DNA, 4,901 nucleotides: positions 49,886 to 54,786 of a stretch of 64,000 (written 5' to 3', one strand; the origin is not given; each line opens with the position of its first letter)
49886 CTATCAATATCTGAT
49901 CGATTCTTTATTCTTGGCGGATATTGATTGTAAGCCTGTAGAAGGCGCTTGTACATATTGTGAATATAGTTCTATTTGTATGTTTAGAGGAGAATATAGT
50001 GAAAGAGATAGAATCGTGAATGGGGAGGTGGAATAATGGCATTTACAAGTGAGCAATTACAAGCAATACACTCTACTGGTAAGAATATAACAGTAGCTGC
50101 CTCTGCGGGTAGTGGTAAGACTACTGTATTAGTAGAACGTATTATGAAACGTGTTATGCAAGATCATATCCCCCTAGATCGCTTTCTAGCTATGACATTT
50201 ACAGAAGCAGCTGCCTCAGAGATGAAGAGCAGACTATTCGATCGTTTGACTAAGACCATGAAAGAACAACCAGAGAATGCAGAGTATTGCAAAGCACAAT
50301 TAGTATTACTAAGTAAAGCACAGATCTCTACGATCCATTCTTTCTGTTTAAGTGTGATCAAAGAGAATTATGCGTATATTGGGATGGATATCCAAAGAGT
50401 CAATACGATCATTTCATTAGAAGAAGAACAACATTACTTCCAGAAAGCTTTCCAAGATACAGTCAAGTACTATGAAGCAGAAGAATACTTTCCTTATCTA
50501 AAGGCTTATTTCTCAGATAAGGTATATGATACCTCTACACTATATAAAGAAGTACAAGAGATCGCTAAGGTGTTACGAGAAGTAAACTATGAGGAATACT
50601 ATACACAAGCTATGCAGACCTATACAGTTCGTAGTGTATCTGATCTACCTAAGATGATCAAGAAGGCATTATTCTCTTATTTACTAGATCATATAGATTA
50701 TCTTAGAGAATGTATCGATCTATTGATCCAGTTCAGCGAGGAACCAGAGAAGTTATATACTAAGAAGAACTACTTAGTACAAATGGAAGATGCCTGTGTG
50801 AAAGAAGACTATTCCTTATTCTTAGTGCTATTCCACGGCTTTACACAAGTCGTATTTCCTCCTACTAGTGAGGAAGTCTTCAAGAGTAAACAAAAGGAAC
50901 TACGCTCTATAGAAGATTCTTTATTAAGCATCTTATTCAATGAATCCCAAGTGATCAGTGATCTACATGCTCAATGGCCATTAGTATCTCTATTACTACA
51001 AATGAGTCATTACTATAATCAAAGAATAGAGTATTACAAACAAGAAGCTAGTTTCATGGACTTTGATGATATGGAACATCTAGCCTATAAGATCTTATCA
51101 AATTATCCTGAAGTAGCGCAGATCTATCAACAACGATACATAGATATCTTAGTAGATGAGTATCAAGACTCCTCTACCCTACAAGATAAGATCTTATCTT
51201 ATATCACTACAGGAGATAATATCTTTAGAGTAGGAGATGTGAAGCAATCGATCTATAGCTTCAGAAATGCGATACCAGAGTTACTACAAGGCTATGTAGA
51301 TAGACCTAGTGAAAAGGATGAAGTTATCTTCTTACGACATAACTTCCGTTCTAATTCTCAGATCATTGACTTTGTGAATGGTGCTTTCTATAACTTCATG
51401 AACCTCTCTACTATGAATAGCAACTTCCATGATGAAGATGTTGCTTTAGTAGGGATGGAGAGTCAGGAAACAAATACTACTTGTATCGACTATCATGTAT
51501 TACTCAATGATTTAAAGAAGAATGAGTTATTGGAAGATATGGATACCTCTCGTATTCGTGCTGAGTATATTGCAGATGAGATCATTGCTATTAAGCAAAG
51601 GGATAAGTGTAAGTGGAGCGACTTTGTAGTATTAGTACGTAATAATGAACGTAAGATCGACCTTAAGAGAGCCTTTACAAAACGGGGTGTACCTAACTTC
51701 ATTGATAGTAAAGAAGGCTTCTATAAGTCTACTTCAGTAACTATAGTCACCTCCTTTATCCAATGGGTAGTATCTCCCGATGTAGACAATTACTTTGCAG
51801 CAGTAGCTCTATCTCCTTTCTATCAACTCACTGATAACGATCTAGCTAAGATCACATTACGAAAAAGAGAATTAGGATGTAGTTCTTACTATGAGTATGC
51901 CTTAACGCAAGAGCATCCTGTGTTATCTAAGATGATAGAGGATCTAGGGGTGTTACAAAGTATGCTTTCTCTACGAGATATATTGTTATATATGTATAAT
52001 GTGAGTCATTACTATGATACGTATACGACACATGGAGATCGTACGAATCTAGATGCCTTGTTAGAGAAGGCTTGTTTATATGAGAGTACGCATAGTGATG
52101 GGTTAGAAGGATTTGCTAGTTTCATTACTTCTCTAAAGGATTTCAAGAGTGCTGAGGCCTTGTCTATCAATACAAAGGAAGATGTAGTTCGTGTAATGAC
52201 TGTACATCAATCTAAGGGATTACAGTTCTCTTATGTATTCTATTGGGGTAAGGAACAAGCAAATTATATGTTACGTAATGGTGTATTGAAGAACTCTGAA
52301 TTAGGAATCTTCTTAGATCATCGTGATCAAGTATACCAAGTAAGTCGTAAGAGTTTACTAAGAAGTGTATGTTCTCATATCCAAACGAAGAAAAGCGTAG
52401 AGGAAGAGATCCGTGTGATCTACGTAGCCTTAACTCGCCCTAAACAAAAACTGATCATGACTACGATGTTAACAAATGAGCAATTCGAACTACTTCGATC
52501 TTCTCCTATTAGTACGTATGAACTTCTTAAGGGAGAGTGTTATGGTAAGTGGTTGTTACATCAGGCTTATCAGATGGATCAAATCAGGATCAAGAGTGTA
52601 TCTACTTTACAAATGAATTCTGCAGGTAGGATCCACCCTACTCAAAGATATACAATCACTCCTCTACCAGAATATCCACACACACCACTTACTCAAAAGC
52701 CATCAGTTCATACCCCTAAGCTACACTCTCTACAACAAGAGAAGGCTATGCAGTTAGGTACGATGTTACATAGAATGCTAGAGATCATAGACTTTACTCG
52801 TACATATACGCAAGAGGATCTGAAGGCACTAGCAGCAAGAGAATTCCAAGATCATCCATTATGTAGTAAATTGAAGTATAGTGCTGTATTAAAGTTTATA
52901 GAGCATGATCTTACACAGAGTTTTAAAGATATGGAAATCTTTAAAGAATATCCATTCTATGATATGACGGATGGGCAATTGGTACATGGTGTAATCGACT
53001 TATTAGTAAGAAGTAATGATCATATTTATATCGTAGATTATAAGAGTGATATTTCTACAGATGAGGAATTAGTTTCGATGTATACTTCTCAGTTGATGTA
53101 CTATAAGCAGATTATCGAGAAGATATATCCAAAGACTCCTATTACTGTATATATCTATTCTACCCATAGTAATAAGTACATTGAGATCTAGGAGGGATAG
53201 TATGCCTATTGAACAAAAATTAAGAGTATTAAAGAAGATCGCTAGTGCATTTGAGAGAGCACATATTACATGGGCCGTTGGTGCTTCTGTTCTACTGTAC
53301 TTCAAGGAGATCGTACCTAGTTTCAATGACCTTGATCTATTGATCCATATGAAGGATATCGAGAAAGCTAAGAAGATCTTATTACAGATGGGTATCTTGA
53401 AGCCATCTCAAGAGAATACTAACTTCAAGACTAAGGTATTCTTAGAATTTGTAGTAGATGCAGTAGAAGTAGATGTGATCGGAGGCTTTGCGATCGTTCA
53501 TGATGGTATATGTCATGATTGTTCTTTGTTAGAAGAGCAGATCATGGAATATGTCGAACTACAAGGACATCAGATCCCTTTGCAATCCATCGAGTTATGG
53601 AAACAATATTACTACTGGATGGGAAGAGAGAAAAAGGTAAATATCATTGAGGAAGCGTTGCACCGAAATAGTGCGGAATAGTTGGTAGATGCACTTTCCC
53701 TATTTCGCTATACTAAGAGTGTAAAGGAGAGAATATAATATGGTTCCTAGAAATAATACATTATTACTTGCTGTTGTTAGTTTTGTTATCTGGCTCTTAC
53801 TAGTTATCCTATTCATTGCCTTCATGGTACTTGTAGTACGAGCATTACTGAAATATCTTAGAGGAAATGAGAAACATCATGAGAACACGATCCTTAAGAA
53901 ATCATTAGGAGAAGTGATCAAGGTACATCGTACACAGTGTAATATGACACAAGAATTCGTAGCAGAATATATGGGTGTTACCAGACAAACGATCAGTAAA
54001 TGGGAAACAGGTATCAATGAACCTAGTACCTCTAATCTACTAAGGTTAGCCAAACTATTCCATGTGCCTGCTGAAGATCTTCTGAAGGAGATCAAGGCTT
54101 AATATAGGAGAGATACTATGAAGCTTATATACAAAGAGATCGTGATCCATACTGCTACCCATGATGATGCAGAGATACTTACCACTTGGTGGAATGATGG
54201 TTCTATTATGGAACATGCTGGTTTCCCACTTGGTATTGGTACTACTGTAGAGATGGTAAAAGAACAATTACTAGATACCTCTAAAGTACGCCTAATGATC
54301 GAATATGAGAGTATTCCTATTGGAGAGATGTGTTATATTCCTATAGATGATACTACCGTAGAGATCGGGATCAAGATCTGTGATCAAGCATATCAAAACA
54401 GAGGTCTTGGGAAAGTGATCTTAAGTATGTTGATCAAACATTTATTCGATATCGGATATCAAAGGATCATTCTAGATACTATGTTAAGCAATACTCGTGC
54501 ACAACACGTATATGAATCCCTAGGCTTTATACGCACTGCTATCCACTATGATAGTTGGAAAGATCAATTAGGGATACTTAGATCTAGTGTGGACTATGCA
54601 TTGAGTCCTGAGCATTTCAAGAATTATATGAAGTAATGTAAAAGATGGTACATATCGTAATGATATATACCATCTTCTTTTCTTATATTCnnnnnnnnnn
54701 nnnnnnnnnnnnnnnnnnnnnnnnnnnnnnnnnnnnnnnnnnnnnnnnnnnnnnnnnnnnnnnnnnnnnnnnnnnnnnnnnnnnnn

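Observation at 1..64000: Strong GATC over-representation with GATT/AATC depletion in native DNA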

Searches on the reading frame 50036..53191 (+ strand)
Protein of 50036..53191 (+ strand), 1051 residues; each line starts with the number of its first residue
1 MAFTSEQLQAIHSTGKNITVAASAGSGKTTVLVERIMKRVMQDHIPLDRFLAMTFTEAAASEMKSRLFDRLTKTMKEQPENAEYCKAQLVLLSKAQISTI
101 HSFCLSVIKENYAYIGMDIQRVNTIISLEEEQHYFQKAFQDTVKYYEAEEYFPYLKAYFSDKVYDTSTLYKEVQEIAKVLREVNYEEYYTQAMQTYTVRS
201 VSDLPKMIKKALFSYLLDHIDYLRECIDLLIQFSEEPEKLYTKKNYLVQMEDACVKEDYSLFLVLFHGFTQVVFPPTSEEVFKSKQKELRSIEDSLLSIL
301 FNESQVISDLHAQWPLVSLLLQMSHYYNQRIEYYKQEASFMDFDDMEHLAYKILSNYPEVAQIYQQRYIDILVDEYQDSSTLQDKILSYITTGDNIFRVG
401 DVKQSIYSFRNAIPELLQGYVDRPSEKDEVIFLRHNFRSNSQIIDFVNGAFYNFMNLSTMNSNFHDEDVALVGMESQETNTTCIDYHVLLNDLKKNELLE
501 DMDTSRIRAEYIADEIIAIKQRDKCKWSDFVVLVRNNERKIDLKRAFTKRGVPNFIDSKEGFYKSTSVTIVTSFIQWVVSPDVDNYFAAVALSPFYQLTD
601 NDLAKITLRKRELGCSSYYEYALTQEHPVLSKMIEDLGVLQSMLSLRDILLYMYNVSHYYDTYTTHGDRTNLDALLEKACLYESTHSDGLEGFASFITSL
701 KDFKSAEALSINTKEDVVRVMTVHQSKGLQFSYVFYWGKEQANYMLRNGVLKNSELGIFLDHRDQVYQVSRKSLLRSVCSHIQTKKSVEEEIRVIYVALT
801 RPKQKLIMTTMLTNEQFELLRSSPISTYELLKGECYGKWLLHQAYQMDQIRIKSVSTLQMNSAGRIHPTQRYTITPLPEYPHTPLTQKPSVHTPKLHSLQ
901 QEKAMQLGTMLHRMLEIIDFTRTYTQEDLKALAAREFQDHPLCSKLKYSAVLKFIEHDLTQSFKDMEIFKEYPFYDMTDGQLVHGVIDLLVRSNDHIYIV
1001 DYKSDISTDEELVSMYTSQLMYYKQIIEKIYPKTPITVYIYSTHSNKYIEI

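Call 8: search_protein_families(library=ncbifam, proteins=[window:50036-53191:+])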
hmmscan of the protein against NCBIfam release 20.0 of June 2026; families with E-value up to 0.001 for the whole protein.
window:50036-53191:+ (1051 aa): 11 families
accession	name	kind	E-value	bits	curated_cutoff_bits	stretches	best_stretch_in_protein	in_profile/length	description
TIGR02785.1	addA_Gpos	equivalog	1.8e-146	489.9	707.65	2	3-816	2-884/1234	helicase-exonuclease AddAB subunit AddA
TIGR02784.1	addA_alphas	equivalog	2.7e-64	218.1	860.75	2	96-1050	111-1137/1138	double-strand break repair helicase AddA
TIGR00609.1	recB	equivalog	1.5e-50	172.3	696.05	1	20-813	14-815/1175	exodeoxyribonuclease V subunit beta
TIGR01073.1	pcrA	equivalog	3.9e-50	171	911.2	2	336-744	178-575/725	DNA helicase PcrA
NF010485.0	PRK13909.1-2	equivalog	5e-50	170.6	650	1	16-1044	4-901/909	RecB-like helicase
TIGR01074.1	rep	equivalog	1.6e-46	158.9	951.45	2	334-741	173-575/668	DNA helicase Rep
NF010487.0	PRK13909.1-4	equivalog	5.3e-41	140.8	759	3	686-1041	582-912/924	RecB-like helicase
NF008743.0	PRK11773.1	equivalog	9.2e-39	133.4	965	3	332-449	178-295/720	DNA helicase II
TIGR01075.1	uvrD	equivalog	1.6e-38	132.5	1144.45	2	335-744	176-575/715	DNA helicase II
NF008172.0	PRK10919.1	equivalog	4e-31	107.9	1168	2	334-606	174-421/673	DNA helicase Rep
NF008276.0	PRK11054.1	equivalog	2.9e-18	65.7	543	2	6-72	200-266/684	DNA helicase IV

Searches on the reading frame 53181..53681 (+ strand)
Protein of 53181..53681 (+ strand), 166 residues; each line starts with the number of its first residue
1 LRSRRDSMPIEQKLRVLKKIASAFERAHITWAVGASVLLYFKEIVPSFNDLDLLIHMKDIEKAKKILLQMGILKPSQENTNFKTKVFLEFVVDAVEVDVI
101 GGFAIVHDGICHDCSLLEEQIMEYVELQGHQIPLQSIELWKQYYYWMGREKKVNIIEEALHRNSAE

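Call 31: search_protein_families(library=pfam, proteins=[window:53181-53681:+], max_evalue=0.00001)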
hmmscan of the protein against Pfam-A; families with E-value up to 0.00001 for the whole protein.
window:53181-53681:+ (166 aa): 0 families

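Call 32: search_protein_families(library=padloc, proteins=[window:53181-53681:+], max_evalue=0.01)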
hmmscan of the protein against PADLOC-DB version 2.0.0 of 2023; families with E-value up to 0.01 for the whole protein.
window:53181-53681:+ (166 aa): 0 families

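Call 73: search_protein_families(library=pfam, proteins=[window:53181-53681:+], max_evalue=1)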
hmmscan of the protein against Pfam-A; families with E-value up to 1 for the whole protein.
window:53181-53681:+ (166 aa): 2 families
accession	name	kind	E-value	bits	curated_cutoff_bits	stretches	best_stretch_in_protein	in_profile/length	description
PF14907.12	NTP_transf_5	-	9.3e-05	22.6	31.2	1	47-77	93-123/249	Uncharacterised nucleotidyltransferase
PF10620.15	MdcG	-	0.22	11.9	26.5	1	11-68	11-71/121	Phosphoribosyl-dephospho-CoA transferase MdcG C-terminal domain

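Call 74: search_solved_structures(query=window:53181-53681:+, max_evalue=10)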
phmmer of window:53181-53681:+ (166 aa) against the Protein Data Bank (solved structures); distinct sequences matched with E-value up to 10: 5.
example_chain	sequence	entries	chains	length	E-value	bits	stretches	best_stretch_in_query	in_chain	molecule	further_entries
4hx0_A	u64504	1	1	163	1.1e-08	38.5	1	12-161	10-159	Putative nucleotidyltransferase TM1012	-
2ewr_A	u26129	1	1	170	1.2e-08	38.3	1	12-161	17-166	hypothetical protein TM1012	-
2fcl_A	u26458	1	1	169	1.4e-08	38.1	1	12-160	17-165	hypothetical protein TM1012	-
2fp4_B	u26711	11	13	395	0.8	12.9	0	72-132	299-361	Succinyl-CoA ligase [GDP-forming] beta-chain, mitochondrial | Succinyl-CoA ligase [GDP-forming] subunit beta, mitochondrial | Succinate--CoA ligase [GDP-forming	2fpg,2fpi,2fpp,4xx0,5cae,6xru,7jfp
1euc_B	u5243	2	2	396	0.81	12.9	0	72-132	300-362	SUCCINYL-COA SYNTHETASE, BETA CHAIN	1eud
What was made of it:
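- On VSP repair system (C5-methyltransferase + Vsr-type T:G endonuclease): The small unknown ORFs are not Vsr-like (calls 73, 74).
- Tried and rejected: The 166-aa ORF after addA is a TM1012-like nucleotidyltransferase, not Vsr (call 74).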

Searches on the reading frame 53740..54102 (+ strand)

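Call 31: search_protein_families(library=pfam, proteins=[window:53740-54102:+], max_evalue=0.00001)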
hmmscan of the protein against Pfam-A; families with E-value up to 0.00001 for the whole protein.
window:53740-54102:+ (120 aa): 4 families
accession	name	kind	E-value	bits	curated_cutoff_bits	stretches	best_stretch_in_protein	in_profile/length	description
PF01381.28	HTH_3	-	6.7e-17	61.7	23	1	63-114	4-55/55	Helix-turn-helix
PF13560.12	HTH_31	-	1.8e-10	41.4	27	1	56-113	2-60/64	Helix-turn-helix domain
PF12844.13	HTH_19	-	5.5e-08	33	30.2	1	57-116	1-60/64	Helix-turn-helix domain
PF13443.12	HTH_26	-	6.5e-06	26.7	22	1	68-116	10-59/63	Cro/C1-type HTH DNA-binding domain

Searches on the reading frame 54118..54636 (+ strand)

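Call 31: search_protein_families(library=pfam, proteins=[window:54118-54636:+], max_evalue=0.00001)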
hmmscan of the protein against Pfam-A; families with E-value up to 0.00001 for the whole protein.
window:54118-54636:+ (172 aa): 5 families
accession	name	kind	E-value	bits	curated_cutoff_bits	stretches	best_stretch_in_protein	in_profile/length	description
PF00583.31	Acetyltransf_1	-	6.1e-14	52.7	20.7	1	48-137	25-116/116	Acetyltransferase (GNAT) family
PF13302.13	Acetyltransf_3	-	8.9e-11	43.1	25.4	1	9-137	3-137/138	Acetyltransferase (GNAT) domain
PF13508.13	Acetyltransf_7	-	1.4e-07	32.2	27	1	61-138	8-83/84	Acetyltransferase (GNAT) domain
PF08445.16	FR47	-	3.1e-07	30.7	22.1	1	82-139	23-79/86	FR47-like protein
PF13523.12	Acetyltransf_8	-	6.6e-07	29.5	27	1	16-139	4-139/145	Acetyltransferase (GNAT) domain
